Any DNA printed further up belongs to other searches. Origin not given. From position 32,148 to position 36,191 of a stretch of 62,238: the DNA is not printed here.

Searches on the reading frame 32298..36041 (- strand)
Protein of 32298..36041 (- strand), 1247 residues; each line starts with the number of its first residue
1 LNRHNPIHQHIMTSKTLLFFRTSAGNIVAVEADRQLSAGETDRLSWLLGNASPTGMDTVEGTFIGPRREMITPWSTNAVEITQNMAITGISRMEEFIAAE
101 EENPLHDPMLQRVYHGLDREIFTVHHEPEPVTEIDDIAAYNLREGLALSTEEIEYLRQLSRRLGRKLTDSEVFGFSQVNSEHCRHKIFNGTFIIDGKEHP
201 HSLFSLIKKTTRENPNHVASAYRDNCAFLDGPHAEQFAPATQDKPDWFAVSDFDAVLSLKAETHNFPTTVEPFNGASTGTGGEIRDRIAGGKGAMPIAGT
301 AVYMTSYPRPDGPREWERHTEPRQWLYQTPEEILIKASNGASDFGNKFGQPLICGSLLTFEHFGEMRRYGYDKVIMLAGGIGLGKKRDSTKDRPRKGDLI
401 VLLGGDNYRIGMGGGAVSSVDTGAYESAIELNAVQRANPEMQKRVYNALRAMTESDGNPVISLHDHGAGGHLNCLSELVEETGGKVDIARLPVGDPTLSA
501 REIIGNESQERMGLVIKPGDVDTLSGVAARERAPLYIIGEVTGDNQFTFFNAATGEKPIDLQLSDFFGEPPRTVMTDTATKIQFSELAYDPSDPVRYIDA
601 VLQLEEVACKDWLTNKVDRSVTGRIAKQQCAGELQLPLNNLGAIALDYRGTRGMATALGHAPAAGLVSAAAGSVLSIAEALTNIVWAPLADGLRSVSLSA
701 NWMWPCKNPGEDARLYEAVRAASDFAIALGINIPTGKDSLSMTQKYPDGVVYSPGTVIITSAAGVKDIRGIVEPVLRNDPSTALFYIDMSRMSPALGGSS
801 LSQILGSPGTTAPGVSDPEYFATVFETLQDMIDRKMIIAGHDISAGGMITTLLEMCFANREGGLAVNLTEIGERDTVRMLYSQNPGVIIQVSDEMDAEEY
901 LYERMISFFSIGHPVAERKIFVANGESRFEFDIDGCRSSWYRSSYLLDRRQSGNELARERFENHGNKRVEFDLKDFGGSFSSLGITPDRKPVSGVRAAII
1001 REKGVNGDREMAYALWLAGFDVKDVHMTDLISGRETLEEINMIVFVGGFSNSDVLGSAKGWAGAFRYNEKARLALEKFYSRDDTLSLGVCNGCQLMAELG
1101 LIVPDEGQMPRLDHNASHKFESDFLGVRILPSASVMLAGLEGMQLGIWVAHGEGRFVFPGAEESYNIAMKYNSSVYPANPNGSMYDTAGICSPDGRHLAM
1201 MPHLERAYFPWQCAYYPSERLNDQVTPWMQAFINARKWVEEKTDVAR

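Call 7: search_protein_families(library=pfam, proteins=[window:32298-36041:-])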
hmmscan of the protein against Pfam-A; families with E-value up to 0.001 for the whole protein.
window:32298-36041:- (1247 aa): 5 families
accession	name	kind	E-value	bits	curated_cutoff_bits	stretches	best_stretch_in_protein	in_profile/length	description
PF13507.12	GATase_5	-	2.9e-86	289.2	27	1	995-1239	2-260/260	CobB/CobQ-like glutamine amidotransferase domain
PF22689.1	FGAR-AT_PurM_N-like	-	1.9e-42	145.2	27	1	610-763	2-159/160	FGAR-AT PurM_N-like domain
PF02769.27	AIRS_C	-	1.2e-35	123.5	23.1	2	395-548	1-152/156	AIR synthase related protein, C-terminal domain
PF18072.6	FGAR-AT_linker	-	1.9e-19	70.3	26.6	1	137-186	1-50/50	Formylglycinamide ribonucleotide amidotransferase linker domain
PF18076.6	FGAR-AT_N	-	9.6e-09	35.7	26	1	29-99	5-77/115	Formylglycinamide ribonucleotide amidotransferase N-terminal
